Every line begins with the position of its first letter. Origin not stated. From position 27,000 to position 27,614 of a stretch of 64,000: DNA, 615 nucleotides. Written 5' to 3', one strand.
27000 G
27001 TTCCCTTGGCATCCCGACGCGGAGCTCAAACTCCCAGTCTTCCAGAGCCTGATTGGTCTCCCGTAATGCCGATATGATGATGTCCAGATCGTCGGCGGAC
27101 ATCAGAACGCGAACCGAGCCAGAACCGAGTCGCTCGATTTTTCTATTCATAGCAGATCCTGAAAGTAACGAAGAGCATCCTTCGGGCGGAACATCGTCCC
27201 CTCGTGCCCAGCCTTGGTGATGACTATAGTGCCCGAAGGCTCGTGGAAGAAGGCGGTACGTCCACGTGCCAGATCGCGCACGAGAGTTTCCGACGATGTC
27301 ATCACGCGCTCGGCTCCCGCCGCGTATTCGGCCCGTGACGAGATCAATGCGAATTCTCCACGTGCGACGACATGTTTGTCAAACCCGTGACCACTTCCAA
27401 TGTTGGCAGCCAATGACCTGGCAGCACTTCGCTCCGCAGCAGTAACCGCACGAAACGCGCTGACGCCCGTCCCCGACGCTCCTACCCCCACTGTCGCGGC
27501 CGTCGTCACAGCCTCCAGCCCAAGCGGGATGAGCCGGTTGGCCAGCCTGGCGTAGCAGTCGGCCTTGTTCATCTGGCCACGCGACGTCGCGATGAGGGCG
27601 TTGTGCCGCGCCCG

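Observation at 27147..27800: RHS/teneurin-like polymorphic toxin with unassigned C-terminal effector domain (HGFDKH motif)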

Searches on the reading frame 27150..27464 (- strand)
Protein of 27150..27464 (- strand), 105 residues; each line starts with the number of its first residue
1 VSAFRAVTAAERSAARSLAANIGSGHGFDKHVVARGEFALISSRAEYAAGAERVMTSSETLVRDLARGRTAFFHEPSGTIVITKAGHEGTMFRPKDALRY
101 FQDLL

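Call 22: search_solved_structures(query=A1, max_evalue=10, show_alignments=4)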
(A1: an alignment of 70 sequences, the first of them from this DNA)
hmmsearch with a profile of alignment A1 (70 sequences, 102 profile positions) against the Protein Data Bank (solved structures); distinct sequences matched with E-value up to 10: 6.
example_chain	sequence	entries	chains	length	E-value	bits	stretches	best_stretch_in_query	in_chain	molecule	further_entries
8ey4_A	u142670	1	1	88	1e-06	32.3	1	21-100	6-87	PT-VENN domain-containing protein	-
8e1m_C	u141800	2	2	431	0.041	17.5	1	36-98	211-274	Mitochondrial import inner membrane translocase subunit TIM44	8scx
9j9b_C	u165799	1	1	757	0.22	15.2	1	36-98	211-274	Mitochondrial import inner membrane translocase subunit TIM44,L-lactate dehydrogenase (cyt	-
4gzc_A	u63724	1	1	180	0.36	14.5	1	27-66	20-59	Epsin-2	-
4gzd_A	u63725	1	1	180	0.38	14.4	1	27-66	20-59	Epsin-2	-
3qk9_A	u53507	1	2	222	0.71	13.6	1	36-98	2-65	Mitochondrial import inner membrane translocase subunit TIM44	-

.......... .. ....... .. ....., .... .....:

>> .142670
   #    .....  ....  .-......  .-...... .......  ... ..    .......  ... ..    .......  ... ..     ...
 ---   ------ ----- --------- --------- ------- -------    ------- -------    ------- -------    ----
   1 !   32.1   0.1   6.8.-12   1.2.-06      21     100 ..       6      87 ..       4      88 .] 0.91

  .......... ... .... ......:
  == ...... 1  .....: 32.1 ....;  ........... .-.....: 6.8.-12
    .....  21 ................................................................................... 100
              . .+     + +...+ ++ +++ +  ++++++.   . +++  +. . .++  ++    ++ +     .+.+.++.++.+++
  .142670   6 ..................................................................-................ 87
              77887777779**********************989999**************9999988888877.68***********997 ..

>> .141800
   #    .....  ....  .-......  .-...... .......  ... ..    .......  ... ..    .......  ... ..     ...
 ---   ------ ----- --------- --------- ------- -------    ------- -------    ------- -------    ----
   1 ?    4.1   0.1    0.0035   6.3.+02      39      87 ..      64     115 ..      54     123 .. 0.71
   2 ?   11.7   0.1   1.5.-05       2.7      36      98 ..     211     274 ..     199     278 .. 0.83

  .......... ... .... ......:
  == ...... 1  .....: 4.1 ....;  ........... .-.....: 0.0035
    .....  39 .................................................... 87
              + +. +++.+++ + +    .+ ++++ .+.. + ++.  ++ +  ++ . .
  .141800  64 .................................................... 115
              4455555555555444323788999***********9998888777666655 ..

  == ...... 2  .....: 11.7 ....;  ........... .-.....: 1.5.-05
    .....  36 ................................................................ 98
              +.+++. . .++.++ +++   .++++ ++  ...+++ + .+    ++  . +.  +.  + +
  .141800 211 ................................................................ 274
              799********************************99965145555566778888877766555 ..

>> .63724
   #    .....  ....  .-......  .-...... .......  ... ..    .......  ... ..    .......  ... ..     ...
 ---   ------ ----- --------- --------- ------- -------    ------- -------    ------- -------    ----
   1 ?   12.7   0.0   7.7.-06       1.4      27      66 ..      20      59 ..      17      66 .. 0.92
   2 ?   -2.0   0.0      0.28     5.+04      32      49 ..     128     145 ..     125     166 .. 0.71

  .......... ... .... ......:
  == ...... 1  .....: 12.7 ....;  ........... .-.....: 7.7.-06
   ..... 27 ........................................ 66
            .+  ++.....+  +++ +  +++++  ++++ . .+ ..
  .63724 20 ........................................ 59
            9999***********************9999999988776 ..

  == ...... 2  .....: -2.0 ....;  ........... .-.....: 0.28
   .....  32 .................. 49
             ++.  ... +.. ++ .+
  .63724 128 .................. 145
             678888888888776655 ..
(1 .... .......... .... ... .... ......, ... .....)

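Call 23: search_protein_families(library=pfam, alignment_id=A1, max_evalue=1)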
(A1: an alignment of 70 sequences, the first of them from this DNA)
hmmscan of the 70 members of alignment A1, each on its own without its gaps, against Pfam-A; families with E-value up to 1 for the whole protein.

A. member 1, seq(105 aa): 0 families

B. families by the number of members that match (of 70 scanned): 31 families (the first 25 are shown)
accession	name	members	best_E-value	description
PF09447.15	Cnl2_NKP2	2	0.034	Cnl2/NKP2 family protein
PF02376.21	CUT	1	0.0073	CUT domain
PF16809.10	NleF_casp_inhib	1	0.05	NleF caspase inhibitor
PF09121.15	Tower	1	0.05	Tower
PF09956.15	Phage_cement_2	1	0.055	Phage cement protein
PF18561.7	Regnase_1_C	1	0.087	Endoribonuclease Regnase 1/ ZC3H12 C-terminal domain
PF04532.17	DUF587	1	0.09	Protein of unknown function (DUF587)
PF18739.6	HEPN_Apea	1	0.1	Apea-like HEPN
PF17653.6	DUF5522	1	0.11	Family of unknown function (DUF5522)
PF23195.1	UBQLN1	1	0.11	Ubiquilin-1-like domain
PF05813.17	Orthopox_F7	1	0.11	Orthopoxvirus F7 protein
PF18894.6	PhageMetallopep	1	0.11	Putative phage metallopeptidase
PF12245.14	Big_3_2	1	0.11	Bacterial Ig-like domain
PF11131.13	PhrC_PhrF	1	0.13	Rap-phr extracellular signalling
PF24088.1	DUF7373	1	0.14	Domain of unknown function (DUF7373) N-terminal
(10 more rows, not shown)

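Call 27: search_protein_families(library=ncbifam, alignment_id=A1, max_evalue=1)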
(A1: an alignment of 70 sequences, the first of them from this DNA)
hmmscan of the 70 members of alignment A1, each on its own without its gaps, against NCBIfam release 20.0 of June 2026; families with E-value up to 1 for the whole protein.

A. member 1, seq(105 aa): 0 families

B. families by the number of members that match (of 70 scanned): 14 families
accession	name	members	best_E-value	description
NF008807.1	PRK11829.1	1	0.024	biofilm formation regulator HmsP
NF008359.0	PRK11148.1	1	0.035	3',5'-cyclic-AMP phosphodiesterase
NF001596.0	PRK00394.2-1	1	0.04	TATA-box-binding protein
NF052403.1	ESX1TransRegEspM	1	0.043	ESX-1 type VII secretion system transcriptional regulator EspM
NF005918.0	PRK07914.1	1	0.059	hypothetical protein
NF001935.0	PRK00714.1-2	1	0.067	RNA pyrophosphohydrolase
NF003975.0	PRK05467.1-4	1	0.072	Fe2+-dependent dioxygenase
NF010147.0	PRK13623.1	1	0.086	iron-sulfur cluster insertion protein ErpA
NF011635.0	PRK15061.1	1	0.094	catalase/peroxidase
NF000428.4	blaFRI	1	0.13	FRI family carbapenem-hydrolyzing class A beta-lactamase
NF005035.0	PRK06450.1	1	0.15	threonine synthase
TIGR01265.1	tyr_nico_aTase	1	0.16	tyrosine/nicotianamine family aminotransferase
TIGR01264.1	tyr_amTase_E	1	0.17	tyrosine transaminase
TIGR01395.1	FlgC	1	0.17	flagellar basal body rod protein FlgC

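Call 28: predict_structure(alignment_id=A1)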
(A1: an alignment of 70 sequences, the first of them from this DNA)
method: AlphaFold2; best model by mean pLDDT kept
length: 105 residues; sequences in the alignment: 70
mean_pLDDT: 95.7   pTM: 0.88
mean pLDDT of the five models: 95.7, 95.5, 95.3, 94.4, 92.3
residues with pLDDT >= 90: 98; 70-90: 6; 50-70: 1; < 50: 0
segments of 3 or more residues with pLDDT < 50: none
pLDDT, mean of each block of 10 residues (from residue 1): 89 96 96 97 98 98 95 98 93 97 92
secondary structure, 60 per line:
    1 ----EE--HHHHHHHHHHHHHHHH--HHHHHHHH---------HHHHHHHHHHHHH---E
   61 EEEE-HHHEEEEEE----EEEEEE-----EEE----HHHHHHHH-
elements in order: H9-24 H27-34 H44-56 E60-64 E69-74 E79-84 E90-92 H97-104

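Call 37: find_related_loci(query=A1, collection=genome_contigs, flank=4000)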
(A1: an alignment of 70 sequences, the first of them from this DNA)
Query A1 (105 aa) in genome_contigs; peptide patterns used: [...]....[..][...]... (x = any residue, [..] = any of these).
142 stretches matched a pattern; 104 encode a relative of the query (tblastn E <= 1e-3); the best 80 are kept; 80 distinct loci.
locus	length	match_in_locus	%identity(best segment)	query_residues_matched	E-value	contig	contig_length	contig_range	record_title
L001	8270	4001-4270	59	16-105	4e-33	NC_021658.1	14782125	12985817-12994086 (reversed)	Sorangium cellulosum So0157-2, complete sequence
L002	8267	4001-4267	47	19-105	3e-22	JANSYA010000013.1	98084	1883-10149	MAG: bacterium isolate bin.39 k141_678972_length_98084_cov_206.0747, whole genome shotgun sequence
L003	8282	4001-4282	41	13-104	2e-20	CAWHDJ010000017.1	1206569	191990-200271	MAG: uncultured delta proteobacterium isolate MFD09495.bin.2.10 genome assembly, contig: contig_6119, whole genome shotg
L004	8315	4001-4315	41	1-104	4e-19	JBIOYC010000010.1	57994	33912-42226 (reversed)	MAG: Thermoanaerobaculia bacterium isolate MAG040 k127_1143561, whole genome shotgun sequence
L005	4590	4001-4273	43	9-101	3e-18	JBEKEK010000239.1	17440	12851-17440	MAG: Trebonia sp. isolate SPRUCE 204 SPRUCE_204_239, whole genome shotgun sequence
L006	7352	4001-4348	39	1-104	5e-18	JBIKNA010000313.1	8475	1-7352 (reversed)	MAG: Polyangiaceae bacterium isolate ME2014-09-17_3300042434_group5_bin80 Rohwer_bin1490_scaffold_5588_c1, whole genome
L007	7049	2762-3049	44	9-104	6e-18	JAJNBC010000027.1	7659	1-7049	MAG: Gammaproteobacteria bacterium isolate C_No_T20_A_bin.80 scaffold_7528, whole genome shotgun sequence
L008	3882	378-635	37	22-105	1e-17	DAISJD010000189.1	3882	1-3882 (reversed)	MAG TPA_asm: Aliidongia sp. isolate CTOTU9737 NODE_5116_length_3882_cov_21.648288, whole genome shotgun sequence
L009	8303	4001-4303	44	6-105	2e-17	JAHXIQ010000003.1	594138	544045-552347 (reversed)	MAG: Candidatus Thiodiazotropha sp. (ex Myrtea sp. 'scaly one' KF741663) isolate 3502F_Th1 c_000000000003, whole genome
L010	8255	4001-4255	42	22-105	3e-17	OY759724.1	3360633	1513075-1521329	MAG: Candidatus Omnitrophota bacterium isolate 1a5844f9-839a-4d7b-a7f9-2444bab12bdd genome assembly, chromosome: 1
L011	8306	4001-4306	43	12-104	8e-17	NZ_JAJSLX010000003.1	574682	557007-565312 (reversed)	Sessilibacter corallicola strain C21 Scaffold3_1, whole genome shotgun sequence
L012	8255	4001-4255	40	22-105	4e-16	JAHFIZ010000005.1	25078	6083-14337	MAG: Candidatus Uhrbacteria bacterium isolate nzgw374 NODE_1785_length_25079_cov_3.771656, whole genome shotgun sequence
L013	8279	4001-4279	44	15-104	5e-16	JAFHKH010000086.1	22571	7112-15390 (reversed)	Pseudomonas cedrina subsp. fulgida strain LMG 21467 LMG21467_contig_86, whole genome shotgun sequence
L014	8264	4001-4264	38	19-105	6e-16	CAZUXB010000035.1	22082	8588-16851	MAG TPA_asm: uncultured Rickettsiales bacterium isolate SRP278252_co2_161 genome assembly, contig: NODE_4749_length_2208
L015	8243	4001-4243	45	22-104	7e-16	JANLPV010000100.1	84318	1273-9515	MAG: Actinomycetes bacterium isolate OTE_38_metabat_301 OTE_38_k141_407706, whole genome shotgun sequence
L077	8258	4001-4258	37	22-104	6e-11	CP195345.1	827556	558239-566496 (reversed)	Enterobacter ludwigii strain E2023-21 plasmid unnamed1, complete sequence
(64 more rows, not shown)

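Call 39: fold_search(model_id=the predicted structure, library=pdb)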
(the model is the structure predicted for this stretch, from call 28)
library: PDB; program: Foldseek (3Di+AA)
matches with E <= 10: 869; with E <= 0.001: 3
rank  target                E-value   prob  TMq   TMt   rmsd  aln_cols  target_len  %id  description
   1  1v74_A                5.3e-04  1.00  0.52  0.52   4.4        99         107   15  Structure of the E. coli colicin D bound to its immunity protein ImmD (released 2004-03-30)
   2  1tfk_A                6.1e-04  1.00  0.50  0.54   4.4        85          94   15  Ribonuclease from Escherichia coli complexed with its inhibtor protein (released 2005-03-01)
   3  8ey4_A                8.9e-04  1.00  0.59  0.69   2.8        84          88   21  Contact-dependent growth inhibition toxin-immunity protein complex from E. coli O32:H37 (released 2023-11-08)
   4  1tfo_A                1.9e-03  1.00  0.50  0.51   5.2        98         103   13  Ribonuclease from Escherichia coli complexed with its inhibitor protein (released 2005-03-01)
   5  5znm_A                2.8e-03  1.00  0.53  0.18   3.6        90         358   14  Colicin D Central Domain and C-terminal tRNase domain (released 2018-08-29)
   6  5znm_B                5.0e-03  0.99  0.46  0.17   4.8        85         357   16  Colicin D Central Domain and C-terminal tRNase domain (released 2018-08-29)
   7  1yk3_F                1.3e-01  0.14  0.25  0.16  11.9       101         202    9  Crystal structure of Rv1347c from Mycobacterium tuberculosis (released 2005-02-01)
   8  1yk3_H                1.5e-01  0.12  0.24  0.17  11.4       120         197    9  Crystal structure of Rv1347c from Mycobacterium tuberculosis (released 2005-02-01)
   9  5lhz_C                1.7e-01  0.77  0.33  0.43   4.4        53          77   15  PB3 Domain of Human PLK4 in Complex with Coiled-Coil Domain of STIL (released 2017-03-01)
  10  5lhz_B                2.2e-01  0.72  0.33  0.43   4.3        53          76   15  PB3 Domain of Human PLK4 in Complex with Coiled-Coil Domain of STIL (released 2017-03-01)
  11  1yk3_G                2.5e-01  0.11  0.26  0.18  12.7       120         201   10  Crystal structure of Rv1347c from Mycobacterium tuberculosis (released 2005-02-01)
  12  5e9t_B                2.6e-01  0.20  0.23  0.07  12.2        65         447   12  Crystal structure of GtfA/B complex (released 2016-03-02)
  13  1yk3_A                3.2e-01  0.12  0.24  0.16   8.6        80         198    9  Crystal structure of Rv1347c from Mycobacterium tuberculosis (released 2005-02-01)
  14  5lhz_A                3.4e-01  0.60  0.33  0.42   4.4        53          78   15  PB3 Domain of Human PLK4 in Complex with Coiled-Coil Domain of STIL (released 2017-03-01)
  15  5e9t_D                3.6e-01  0.16  0.23  0.07  12.2        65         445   12  Crystal structure of GtfA/B complex (released 2016-03-02)
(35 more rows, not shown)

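Call 71: search_dna_similar(query=L077:3941-4261:+, collection=plasmids, mode=protein, max_rows=15, max_evalue=0.00001)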
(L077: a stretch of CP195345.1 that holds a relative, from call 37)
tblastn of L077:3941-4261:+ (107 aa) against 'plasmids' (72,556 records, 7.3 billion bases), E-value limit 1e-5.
Records with a match: 26; places in all: 26; records where one place covers at least 80% of the query: 25.
Best place of each record, by identity: 95-99% 1; 90-95% 1; 60-80% 1; <60% 23.
By first word of the organism name: Phaeobacter 21; Pantoea 2; Agrobacterium 1; Parasedimentitalea 1; Rahnella 1.
By predicted mobility (MOB-suite, as given by PLSDB): non-mobilizable 14; conjugative 12.
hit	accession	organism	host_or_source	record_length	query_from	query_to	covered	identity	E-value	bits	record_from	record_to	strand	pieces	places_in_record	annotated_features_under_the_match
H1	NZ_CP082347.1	Pantoea dispersa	water,drinking water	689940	1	107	100%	97.2%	1e-65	220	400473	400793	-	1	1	VENN motif pre-toxin domain-containing protein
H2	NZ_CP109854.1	Pantoea dispersa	Bidens alba,Pure isolate,rhizosphere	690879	1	107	100%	91.6%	2e-44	203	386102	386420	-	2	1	hypothetical protein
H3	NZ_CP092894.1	Agrobacterium tumefaciens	soil,soil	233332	8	106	93%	52.5%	1e-28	114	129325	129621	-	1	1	DUF637 domain-containing protein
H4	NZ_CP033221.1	Parasedimentitalea marina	Cell culture,deep seawater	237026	3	107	98%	38.1%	3e-11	65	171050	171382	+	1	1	mAFB alternative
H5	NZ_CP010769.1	Phaeobacter piscinae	cell culture,fish larvae aquaculture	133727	3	106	97%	38.4%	8e-15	75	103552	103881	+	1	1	hypothetical protein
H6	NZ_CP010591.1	Phaeobacter gallaeciensis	cell culture,clam larvae aquaculture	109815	4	106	96%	37.8%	4e-12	68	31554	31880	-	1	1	hypothetical protein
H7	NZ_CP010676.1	Phaeobacter gallaeciensis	cell culture,clam larvae aquaculture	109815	4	106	96%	37.8%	4e-12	68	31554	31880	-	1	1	hypothetical protein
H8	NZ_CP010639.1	Phaeobacter gallaeciensis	cell culture,clam aquaculture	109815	4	106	96%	37.8%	4e-12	68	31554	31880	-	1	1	hypothetical protein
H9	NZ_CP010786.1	Phaeobacter gallaeciensis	cell culture,algae aquaculture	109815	4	106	96%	37.8%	4e-12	68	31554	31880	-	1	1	hypothetical protein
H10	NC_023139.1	Phaeobacter gallaeciensis DSM 26640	-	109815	4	106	96%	37.8%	4e-12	68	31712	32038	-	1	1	hypothetical protein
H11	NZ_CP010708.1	Phaeobacter inhibens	cell culture,algae aquaculture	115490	4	106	96%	37.8%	4e-12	68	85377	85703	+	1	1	hypothetical protein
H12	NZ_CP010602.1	Phaeobacter inhibens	cell culture,clam larvae aquaculture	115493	4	106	96%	37.8%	4e-12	68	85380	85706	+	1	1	hypothetical protein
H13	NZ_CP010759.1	Phaeobacter inhibens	cell culture,clam larvae aquaculture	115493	4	106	96%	37.8%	4e-12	68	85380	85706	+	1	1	hypothetical protein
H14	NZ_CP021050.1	Phaeobacter gallaeciensis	cell culture,Pacific plankton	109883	21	106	80%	39.4%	1e-13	72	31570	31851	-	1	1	hypothetical protein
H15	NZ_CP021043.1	Phaeobacter gallaeciensis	cell culture,Pacific plankton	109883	21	106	80%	39.4%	1e-13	72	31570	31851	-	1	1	hypothetical protein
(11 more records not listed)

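Call 77: fold_search(model_id=the predicted structure, library=viral)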
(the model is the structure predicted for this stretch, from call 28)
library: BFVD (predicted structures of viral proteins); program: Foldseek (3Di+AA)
matches with E <= 10: 1035; with E <= 0.001: 1
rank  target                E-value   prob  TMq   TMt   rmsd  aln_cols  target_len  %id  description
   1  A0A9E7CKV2            8.3e-04  1.00  0.61  0.15   2.2        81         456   25  (no name in the UniProt tables at hand)
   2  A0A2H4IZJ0            1.1e-02  0.97  0.50  0.24   6.2       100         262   10  Uncharacterized protein [uncultured Caudovirales phage]
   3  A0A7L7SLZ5            3.9e-02  0.98  0.49  0.31   3.6        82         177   13  (no name in the UniProt tables at hand)
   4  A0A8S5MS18            5.7e-02  0.38  0.32  0.34  15.2        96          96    9  Uncharacterized protein [Myoviridae sp. ctfrL10]
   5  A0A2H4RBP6            9.4e-02  0.91  0.30  0.46   2.5        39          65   15  Uncharacterized protein [Sulfolobus ellipsoid virus 1]
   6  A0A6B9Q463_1          1.2e-01  0.18  0.29  0.04  18.1       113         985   12  RNA-directed RNA polymerase [Plasmopara viticola lesion associated mononegaambi virus 8]
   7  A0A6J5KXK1            2.0e-01  0.23  0.29  0.36   9.6        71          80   14  Uncharacterized protein [uncultured Caudovirales phage]
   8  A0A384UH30            2.2e-01  0.23  0.34  0.28   7.9        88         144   16  Uncharacterized protein [Curvibacter phage P26059B]
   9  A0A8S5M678            2.2e-01  0.12  0.26  0.19  16.1       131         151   10  Uncharacterized protein [Myoviridae sp. ctlRg1]
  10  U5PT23                2.3e-01  0.66  0.46  0.16   5.0        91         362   13  Uncharacterized protein [Bacillus phage CampHawk]
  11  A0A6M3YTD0            2.3e-01  0.12  0.23  0.15   9.1        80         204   10  Phosphodiesterase [Alteromonas phage vB_AcoS-R7M]
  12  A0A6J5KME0            2.5e-01  0.54  0.28  0.32   5.7        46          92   15  Uncharacterized protein [uncultured Caudovirales phage]
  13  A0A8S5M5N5            2.6e-01  0.13  0.27  0.29  14.7        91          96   13  Uncharacterized protein [Podoviridae sp. ctaNW81]
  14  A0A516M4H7            2.8e-01  0.66  0.31  0.31   3.3        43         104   19  (no name in the UniProt tables at hand)
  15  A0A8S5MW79            2.8e-01  0.63  0.43  0.51   3.4        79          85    9  Colicin D [Siphoviridae sp. ctsBB38]
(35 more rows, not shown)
